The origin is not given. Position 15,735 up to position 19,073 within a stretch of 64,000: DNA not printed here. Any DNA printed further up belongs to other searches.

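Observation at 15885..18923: RND transporter lacking the canonical proton-relay residues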

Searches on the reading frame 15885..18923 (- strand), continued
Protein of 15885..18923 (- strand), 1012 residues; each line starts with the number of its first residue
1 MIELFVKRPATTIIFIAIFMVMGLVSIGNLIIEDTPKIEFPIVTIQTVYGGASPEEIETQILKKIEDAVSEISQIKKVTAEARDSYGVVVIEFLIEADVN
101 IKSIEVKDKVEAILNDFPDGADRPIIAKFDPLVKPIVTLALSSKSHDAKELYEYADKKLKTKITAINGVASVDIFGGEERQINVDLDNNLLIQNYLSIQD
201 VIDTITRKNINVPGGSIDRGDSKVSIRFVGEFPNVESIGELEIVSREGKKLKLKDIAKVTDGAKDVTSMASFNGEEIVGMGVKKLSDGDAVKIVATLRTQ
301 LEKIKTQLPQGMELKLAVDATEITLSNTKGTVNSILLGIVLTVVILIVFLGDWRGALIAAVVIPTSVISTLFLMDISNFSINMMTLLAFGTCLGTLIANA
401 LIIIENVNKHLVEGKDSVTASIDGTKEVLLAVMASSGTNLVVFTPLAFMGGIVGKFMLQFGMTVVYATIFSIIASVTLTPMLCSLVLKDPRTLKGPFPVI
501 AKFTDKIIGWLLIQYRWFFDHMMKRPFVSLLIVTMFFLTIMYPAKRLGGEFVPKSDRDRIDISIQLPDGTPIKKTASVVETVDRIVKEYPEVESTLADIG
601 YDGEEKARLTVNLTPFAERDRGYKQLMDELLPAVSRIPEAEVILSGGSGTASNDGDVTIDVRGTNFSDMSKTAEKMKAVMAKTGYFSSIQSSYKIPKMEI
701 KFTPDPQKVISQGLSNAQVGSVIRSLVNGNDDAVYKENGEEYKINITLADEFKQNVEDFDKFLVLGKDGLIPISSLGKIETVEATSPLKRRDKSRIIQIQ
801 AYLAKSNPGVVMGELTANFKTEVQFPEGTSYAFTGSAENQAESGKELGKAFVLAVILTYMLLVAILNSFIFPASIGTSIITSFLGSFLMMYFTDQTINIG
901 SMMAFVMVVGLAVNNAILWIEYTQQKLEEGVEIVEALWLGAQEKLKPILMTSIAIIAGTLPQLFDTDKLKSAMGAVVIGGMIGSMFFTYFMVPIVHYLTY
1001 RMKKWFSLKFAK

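Call 8: find_homologous_proteins(query=window:15885-18923:-, max_evalue=1e-30)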
Query window:15885-18923:- (1012 aa): 2730 proteins with E <= 1e-30 among 8000 candidates; the best 120 are listed.
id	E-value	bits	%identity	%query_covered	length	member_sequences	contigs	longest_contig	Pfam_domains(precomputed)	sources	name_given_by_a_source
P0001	0.0e+0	2176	100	100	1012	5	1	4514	PF03176.22,PF00873.26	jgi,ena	-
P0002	0.0e+0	1877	83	100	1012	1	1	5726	PF03176.22,PF00873.26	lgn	-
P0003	0.0e+0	1875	84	100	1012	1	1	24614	PF03176.22,PF00873.26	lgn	-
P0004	0.0e+0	1789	79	100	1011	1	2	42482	PF03176.22,PF00873.26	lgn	-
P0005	0.0e+0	1691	75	100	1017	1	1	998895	PF03176.22,PF00873.26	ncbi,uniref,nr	ncbi:efflux RND transporter permease subunit [Halobacteriovorax sp. GB3]|uniref:efflux RND transport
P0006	0.0e+0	1638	72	100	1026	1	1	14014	PF03176.22,PF00873.26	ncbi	-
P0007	0.0e+0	1627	73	99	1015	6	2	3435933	PF03176.22,PF00873.26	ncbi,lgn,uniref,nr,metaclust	ncbi:putative transmembrane Acr-type transport protein [Halobacteriovorax marinus SJ]|uniref:Transme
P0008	0.0e+0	1616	72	100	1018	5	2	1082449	PF03176.22,PF00873.26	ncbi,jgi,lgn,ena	-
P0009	0.0e+0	1605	72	100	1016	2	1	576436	PF03176.22,PF00873.26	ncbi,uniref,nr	ncbi:efflux RND transporter permease subunit [Halobacteriovorax sp. JY17]|uniref:efflux RND transpor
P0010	0.0e+0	1597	71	100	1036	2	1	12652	PF03176.22,PF00873.26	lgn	-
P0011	0.0e+0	1596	70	100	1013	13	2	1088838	PF03176.22,PF00873.26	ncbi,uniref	ncbi:efflux RND transporter permease subunit [Halobacteriovorax sp. HFRX-2_2]|uniref:efflux RND tran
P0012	0.0e+0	1587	70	100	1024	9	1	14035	PF03176.22,PF00873.26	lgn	-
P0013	0.0e+0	1583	71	99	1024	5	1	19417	PF03176.22,PF00873.26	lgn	-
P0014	0.0e+0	1581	70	100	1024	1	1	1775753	PF03176.22,PF00873.26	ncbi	-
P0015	0.0e+0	1581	70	100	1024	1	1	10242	PF03176.22,PF00873.26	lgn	-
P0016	0.0e+0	1577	70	99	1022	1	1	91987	PF03176.22,PF00873.26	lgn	-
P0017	0.0e+0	1565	71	99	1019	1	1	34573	PF00873.26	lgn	-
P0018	0.0e+0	1489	67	100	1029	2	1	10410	PF03176.22,PF00873.26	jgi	jgi:HAE1 family hydrophobic/amphiphilic exporter-1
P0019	0.0e+0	1455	65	100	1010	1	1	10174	PF03176.22,PF00873.26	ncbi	-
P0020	0.0e+0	1450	65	100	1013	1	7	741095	PF03176.22,PF00873.26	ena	-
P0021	0.0e+0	1431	63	100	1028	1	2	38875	PF03176.22,PF00873.26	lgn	-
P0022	0.0e+0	1431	63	100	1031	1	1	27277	PF03176.22,PF00873.26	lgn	-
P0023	0.0e+0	1428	63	100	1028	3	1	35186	PF03176.22,PF00873.26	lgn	-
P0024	0.0e+0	1423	65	100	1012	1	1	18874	PF03176.22,PF00873.26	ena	-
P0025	0.0e+0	1423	64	100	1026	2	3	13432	PF03176.22,PF00873.26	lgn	-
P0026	0.0e+0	1420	63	100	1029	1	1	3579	PF03176.22,PF00873.26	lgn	-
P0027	0.0e+0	1419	64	99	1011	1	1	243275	PF03176.22,PF00873.26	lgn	-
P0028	0.0e+0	1414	64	100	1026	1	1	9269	PF03176.22,PF00873.26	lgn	-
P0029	0.0e+0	1411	63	99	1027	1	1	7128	PF03176.22,PF00873.26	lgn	-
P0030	0.0e+0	1411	63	100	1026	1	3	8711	PF03176.22,PF00873.26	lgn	-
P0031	0.0e+0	1408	62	100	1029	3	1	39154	PF03176.22,PF00873.26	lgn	-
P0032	0.0e+0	1407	63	100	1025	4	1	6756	PF03176.22,PF00873.26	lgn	-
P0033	0.0e+0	1406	63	99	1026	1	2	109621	PF03176.22,PF00873.26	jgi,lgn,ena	-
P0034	0.0e+0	1405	64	100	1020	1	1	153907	PF03176.22,PF00873.26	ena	-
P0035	0.0e+0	1403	63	100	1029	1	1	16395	PF03176.22,PF00873.26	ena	-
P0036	0.0e+0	1403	63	100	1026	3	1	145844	PF03176.22,PF00873.26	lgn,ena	-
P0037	0.0e+0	1401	63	100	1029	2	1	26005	PF03176.22,PF00873.26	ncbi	-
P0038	0.0e+0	1397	63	100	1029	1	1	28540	PF00873.26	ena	-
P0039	0.0e+0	1396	62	100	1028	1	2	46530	PF03176.22,PF00873.26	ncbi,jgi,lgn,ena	-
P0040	0.0e+0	1391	61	99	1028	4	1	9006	PF03176.22,PF00873.26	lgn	-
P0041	0.0e+0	1389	61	100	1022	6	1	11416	PF03176.22,PF00873.26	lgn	-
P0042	0.0e+0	1388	63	100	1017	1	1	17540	PF03176.22,PF00873.26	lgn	-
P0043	0.0e+0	1384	62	99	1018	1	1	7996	PF03176.22,PF00873.26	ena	-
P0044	0.0e+0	1383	62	100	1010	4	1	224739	PF03176.22,PF00873.26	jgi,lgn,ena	jgi:HAE1 family hydrophobic/amphiphilic exporter-1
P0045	0.0e+0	1382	62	100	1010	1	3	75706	PF03176.22,PF00873.26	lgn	-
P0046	0.0e+0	1381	62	100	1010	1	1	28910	PF03176.22,PF00873.26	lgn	-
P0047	0.0e+0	1381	61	99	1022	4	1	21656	PF03176.22,PF00873.26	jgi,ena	-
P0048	0.0e+0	1381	62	100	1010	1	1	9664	PF03176.22,PF00873.26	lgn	-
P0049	0.0e+0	1381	62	100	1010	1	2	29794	PF03176.22,PF00873.26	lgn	-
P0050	0.0e+0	1379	61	100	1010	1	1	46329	PF03176.22,PF00873.26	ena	-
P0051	0.0e+0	1377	63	100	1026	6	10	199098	PF03176.22,PF00873.26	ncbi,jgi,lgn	ncbi:MAG: HAE1 family hydrophobic/amphiphilic exporter-1 [Bacteriovoracaceae bacterium]|jgi:HAE1 fam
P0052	0.0e+0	1371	61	100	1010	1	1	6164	PF03176.22,PF00873.26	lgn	-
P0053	0.0e+0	1370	61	100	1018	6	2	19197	PF03176.22,PF00873.26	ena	-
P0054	0.0e+0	1251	62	89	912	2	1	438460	PF00873.26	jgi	-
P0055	0.0e+0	1173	55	99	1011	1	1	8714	PF03176.22,PF00873.26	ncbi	-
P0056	0.0e+0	1145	54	100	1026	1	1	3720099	PF03176.22,PF00873.26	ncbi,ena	-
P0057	0.0e+0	1141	54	99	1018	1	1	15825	PF03176.22,PF00873.26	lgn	-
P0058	0.0e+0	1120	53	99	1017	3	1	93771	PF03176.22,PF00873.26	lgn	-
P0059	0.0e+0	1115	53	100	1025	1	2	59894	PF03176.22,PF00873.26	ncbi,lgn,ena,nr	ncbi:MAG: efflux RND transporter permease subunit [Bacteriovoracaceae bacterium]|nr:efflux RND trans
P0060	0.0e+0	1114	52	100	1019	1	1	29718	PF03176.22,PF00873.26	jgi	jgi:HAE1 family hydrophobic/amphiphilic exporter-1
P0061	0.0e+0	1114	51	100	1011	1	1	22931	PF03176.22,PF00873.26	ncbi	ncbi:MAG: efflux RND transporter permease subunit [Elusimicrobiota bacterium]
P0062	0.0e+0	1104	51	99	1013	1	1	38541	PF03176.22,PF00873.26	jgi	-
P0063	0.0e+0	1101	50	99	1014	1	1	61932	PF03176.22,PF00873.26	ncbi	ncbi:efflux RND transporter permease subunit [Elusimicrobiota bacterium]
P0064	0.0e+0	1097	52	99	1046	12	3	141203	PF03176.22,PF00873.26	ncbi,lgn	-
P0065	0.0e+0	1092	51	99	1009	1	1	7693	PF03176.22,PF00873.26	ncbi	ncbi:efflux RND transporter permease subunit [Elusimicrobiota bacterium]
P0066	0.0e+0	1090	52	100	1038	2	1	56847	PF03176.22,PF00873.26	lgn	-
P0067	0.0e+0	1090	52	99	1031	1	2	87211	PF03176.22,PF00873.26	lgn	-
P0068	0.0e+0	1089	52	99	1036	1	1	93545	PF03176.22,PF00873.26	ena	-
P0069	0.0e+0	1088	52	99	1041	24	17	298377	PF03176.22,PF00873.26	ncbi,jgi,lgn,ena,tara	tara:strand:+ start:1427 stop:4552 length:3126 start_codon:yes stop_codon:yes gene_type:complete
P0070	0.0e+0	1087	50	99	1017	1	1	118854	PF03176.22,PF00873.26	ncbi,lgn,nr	ncbi:MAG: efflux RND transporter permease subunit [Endomicrobiales bacterium]|nr:efflux RND transpor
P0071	0.0e+0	1087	51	100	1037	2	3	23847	PF03176.22,PF00873.26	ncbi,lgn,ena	-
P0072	0.0e+0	1084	50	99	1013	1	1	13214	PF03176.22,PF00873.26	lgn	-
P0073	0.0e+0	1083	51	99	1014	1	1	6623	PF00873.26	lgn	-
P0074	0.0e+0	1083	51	100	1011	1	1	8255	PF03176.22,PF00873.26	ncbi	-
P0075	0.0e+0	1081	51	100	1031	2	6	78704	PF03176.22,PF00873.26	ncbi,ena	-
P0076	0.0e+0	1080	51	100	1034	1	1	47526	PF03176.22,PF00873.26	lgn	-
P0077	0.0e+0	1077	50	99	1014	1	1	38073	PF03176.22,PF00873.26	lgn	-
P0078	0.0e+0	1075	51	99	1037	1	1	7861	PF03176.22,PF00873.26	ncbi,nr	ncbi:MAG: efflux RND transporter permease subunit [Bacteriovoracaceae bacterium]|nr:efflux RND trans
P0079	0.0e+0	1073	49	100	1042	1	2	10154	PF03176.22,PF00873.26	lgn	-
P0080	0.0e+0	1073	51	99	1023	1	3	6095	PF03176.22,PF00873.26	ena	-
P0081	0.0e+0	1072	50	99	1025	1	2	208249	PF03176.22,PF00873.26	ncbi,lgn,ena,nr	ncbi:MAG: hypothetical protein CME65_00170 [Halobacteriovoraceae bacterium]|nr:hypothetical protein 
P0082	0.0e+0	1071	50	100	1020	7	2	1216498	PF03176.22,PF00873.26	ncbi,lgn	-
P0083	0.0e+0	1070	49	99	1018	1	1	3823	PF03176.22,PF00873.26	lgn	-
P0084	0.0e+0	1070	50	99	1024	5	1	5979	PF03176.22,PF00873.26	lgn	-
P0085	0.0e+0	1069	49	99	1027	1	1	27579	PF00873.26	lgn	-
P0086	0.0e+0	1068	51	99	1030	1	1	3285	PF03176.22,PF00873.26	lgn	-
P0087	0.0e+0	1068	51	99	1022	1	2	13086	PF03176.22,PF00873.26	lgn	-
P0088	0.0e+0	1067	50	99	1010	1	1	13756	PF03176.22,PF00873.26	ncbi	ncbi:MAG: efflux RND transporter permease subunit [Elusimicrobiota bacterium]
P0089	0.0e+0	1067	50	100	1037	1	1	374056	PF03176.22,PF00873.26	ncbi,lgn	ncbi:MAG: efflux RND transporter permease subunit [Oligoflexus sp.]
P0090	0.0e+0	1066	49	100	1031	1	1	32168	PF03176.22,PF00873.26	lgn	-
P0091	0.0e+0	1065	50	100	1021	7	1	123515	PF03176.22,PF00873.26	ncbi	-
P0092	0.0e+0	1064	51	100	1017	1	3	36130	PF03176.22,PF00873.26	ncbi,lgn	-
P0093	0.0e+0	1063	49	100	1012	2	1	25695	PF03176.22,PF00873.26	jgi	-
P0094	0.0e+0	1061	49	99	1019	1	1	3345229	PF03176.22,PF00873.26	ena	-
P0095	0.0e+0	1061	50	98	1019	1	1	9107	PF03176.22,PF00873.26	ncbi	ncbi:MAG: efflux RND transporter permease subunit [Elusimicrobiota bacterium]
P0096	0.0e+0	1058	49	100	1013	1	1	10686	PF00873.26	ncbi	-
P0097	0.0e+0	1057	50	99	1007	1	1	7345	PF03176.22,PF00873.26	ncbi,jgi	jgi:HAE1 family hydrophobic/amphiphilic exporter-1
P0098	0.0e+0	1055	49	99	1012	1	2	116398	PF03176.22,PF00873.26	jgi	jgi:hydrophobic/amphiphilic exporter-1 (mainly G- bacteria), HAE1 family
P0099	0.0e+0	1054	49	99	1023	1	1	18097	PF03176.22,PF00873.26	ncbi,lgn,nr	ncbi:MAG: efflux RND transporter permease subunit [Elusimicrobia bacterium]|nr:efflux RND transporte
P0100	0.0e+0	1054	51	99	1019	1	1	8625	PF00873.26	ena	-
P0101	0.0e+0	1053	51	99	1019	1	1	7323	PF00873.26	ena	-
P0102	0.0e+0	1053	51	99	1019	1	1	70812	PF00873.26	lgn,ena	-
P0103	0.0e+0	1053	51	99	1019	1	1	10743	PF00873.26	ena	-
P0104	0.0e+0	1053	51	99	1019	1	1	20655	PF00873.26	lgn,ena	-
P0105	0.0e+0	1053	51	99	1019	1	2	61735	PF00873.26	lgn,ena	-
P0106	0.0e+0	1052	50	99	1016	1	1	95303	PF03176.22,PF00873.26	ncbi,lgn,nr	ncbi:MAG: efflux RND transporter permease subunit [Endomicrobiales bacterium]|nr:efflux RND transpor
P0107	0.0e+0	1052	50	100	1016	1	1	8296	PF03176.22,PF00873.26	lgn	-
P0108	0.0e+0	1050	50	99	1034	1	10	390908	PF03176.22,PF00873.26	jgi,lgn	jgi:HAE1 family hydrophobic/amphiphilic exporter-1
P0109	0.0e+0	1049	50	99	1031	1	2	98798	PF03176.22,PF00873.26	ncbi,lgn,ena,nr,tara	ncbi:MAG: hypothetical protein CME62_05525 [Halobacteriovoraceae bacterium]|nr:hypothetical protein 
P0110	0.0e+0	1048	48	100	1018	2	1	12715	PF00873.26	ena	-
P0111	0.0e+0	1047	48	100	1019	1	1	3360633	PF03176.22,PF00873.26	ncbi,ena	-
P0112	0.0e+0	1045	49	100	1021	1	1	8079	PF03176.22,PF00873.26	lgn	-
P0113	0.0e+0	1044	49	99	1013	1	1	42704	PF03176.22,PF00873.26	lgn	-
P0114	0.0e+0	1042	49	99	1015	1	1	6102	PF03176.22,PF00873.26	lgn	-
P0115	0.0e+0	1042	48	100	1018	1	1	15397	PF00873.26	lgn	-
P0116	0.0e+0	1042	48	99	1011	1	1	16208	PF00873.26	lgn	-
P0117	0.0e+0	1041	49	99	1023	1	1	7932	PF03176.22,PF00873.26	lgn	-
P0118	0.0e+0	1041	49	98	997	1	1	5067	PF03176.22,PF00873.26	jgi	jgi:HAE1 family hydrophobic/amphiphilic exporter-1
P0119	0.0e+0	1041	48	99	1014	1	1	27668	PF00873.26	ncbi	-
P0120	0.0e+0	1041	48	99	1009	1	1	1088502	PF00873.26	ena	-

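Call 28: search_protein_representatives(protein=window:15885-18923:-)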
Query: 1012 residues. Proteins with E-value up to 0.001 (for the whole library): 59256; up to 1e-10: 30296; up to 1e-30: 11209. The best 150 are listed.
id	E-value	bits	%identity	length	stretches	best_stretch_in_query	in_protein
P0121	9.5e-293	990.5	48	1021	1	1-1006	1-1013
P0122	3.5e-258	876.2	44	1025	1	1-1003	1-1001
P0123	3.4e-257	872.9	42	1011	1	1-996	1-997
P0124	7.0e-231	785.8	40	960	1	1-964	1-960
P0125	1.2e-216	738.7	53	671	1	1-666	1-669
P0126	9.3e-215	732.5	38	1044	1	2-998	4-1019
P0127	5.5e-211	720.0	38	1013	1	1-1004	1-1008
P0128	1.0e-191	656.2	35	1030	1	3-1001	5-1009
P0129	4.7e-189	647.4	41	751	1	1-745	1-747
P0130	1.7e-186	638.9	44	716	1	1-719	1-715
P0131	2.8e-184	631.6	42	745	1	283-1005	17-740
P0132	2.8e-184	631.6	35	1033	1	2-997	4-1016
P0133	8.3e-177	606.9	36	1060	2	5-485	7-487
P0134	1.2e-174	599.8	34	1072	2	1-484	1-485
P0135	4.4e-172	591.2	34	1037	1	3-1000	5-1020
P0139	3.8e-169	581.5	34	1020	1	4-1001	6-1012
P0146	8.4e-161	553.9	31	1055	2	3-486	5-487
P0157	2.7e-153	529.0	32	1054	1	2-998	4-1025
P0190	3.0e-143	495.8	32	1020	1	3-998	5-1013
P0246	3.0e-136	472.7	29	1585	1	3-998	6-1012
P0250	7.5e-136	471.3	30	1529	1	2-1012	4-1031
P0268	6.1e-134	465.0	30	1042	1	2-1012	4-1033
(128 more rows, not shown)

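Call 31: list_cluster_members(proteins=[P0121, P0122, P0123, P0126, P0127, P0128, P0132, P0146, P0157, P0190])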
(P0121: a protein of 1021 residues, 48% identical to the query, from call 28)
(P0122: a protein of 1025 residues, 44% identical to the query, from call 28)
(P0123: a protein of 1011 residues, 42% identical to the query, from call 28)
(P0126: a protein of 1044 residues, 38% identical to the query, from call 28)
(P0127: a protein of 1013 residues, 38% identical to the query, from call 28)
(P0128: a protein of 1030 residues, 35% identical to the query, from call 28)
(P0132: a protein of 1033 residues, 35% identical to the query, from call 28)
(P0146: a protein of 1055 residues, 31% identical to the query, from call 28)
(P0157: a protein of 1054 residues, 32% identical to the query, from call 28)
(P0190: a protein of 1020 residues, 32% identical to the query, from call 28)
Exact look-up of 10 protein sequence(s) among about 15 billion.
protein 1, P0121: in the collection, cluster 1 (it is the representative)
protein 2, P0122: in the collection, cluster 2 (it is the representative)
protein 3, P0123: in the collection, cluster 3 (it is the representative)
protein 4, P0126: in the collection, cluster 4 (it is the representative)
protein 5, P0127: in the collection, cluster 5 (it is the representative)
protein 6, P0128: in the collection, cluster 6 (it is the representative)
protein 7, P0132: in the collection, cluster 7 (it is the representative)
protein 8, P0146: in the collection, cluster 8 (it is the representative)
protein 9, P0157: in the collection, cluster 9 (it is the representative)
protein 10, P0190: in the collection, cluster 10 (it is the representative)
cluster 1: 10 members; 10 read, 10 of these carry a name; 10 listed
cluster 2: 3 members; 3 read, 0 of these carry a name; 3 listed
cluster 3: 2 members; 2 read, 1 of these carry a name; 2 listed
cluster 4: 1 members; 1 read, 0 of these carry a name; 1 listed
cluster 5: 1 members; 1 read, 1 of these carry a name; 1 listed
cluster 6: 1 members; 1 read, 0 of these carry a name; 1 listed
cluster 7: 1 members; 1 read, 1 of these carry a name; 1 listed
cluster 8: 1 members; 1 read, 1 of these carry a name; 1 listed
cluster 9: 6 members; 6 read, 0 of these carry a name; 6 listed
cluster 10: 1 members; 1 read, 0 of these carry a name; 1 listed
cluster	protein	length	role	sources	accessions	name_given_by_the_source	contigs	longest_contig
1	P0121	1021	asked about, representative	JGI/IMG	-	HAE1 family hydrophobic/amphiphilic exporter-1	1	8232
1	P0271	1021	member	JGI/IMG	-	HAE1 family hydrophobic/amphiphilic exporter-1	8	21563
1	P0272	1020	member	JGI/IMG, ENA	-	HAE1 family hydrophobic/amphiphilic exporter-1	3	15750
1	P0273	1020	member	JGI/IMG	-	HAE1 family hydrophobic/amphiphilic exporter-1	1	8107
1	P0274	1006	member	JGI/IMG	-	HAE1 family hydrophobic/amphiphilic exporter-1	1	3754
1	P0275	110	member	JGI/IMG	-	HAE1 family hydrophobic/amphiphilic exporter-1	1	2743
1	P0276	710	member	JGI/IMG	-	HAE1 family hydrophobic/amphiphilic exporter-1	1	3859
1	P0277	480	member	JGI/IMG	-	HAE1 family hydrophobic/amphiphilic exporter-1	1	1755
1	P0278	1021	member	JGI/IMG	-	HAE1 family hydrophobic/amphiphilic exporter-1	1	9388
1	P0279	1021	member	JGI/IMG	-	HAE1 family hydrophobic/amphiphilic exporter-1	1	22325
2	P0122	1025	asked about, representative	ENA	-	-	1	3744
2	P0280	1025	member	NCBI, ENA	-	-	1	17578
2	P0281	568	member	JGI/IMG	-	-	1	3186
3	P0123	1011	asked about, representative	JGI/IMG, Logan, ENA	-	-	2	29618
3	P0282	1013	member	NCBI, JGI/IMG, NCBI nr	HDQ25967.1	MAG TPA: efflux RND transporter permease subunit [bacterium] | efflux RND transporter permease subunit [bacterium]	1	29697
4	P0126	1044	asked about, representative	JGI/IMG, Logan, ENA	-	-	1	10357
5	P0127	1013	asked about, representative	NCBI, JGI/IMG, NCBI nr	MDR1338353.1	MAG: efflux RND transporter permease subunit [Rickettsiales bacterium] | HAE1 family hydrophobic/amphiphilic exporter-1 | efflux RND transporter permease subunit [Rickettsiales bacterium]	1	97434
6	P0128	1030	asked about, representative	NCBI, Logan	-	-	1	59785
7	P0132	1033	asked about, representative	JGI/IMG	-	HAE1 family hydrophobic/amphiphilic exporter-1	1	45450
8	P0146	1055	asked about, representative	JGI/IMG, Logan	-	HAE1 family hydrophobic/amphiphilic exporter-1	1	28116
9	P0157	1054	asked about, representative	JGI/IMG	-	-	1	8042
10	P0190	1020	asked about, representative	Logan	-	-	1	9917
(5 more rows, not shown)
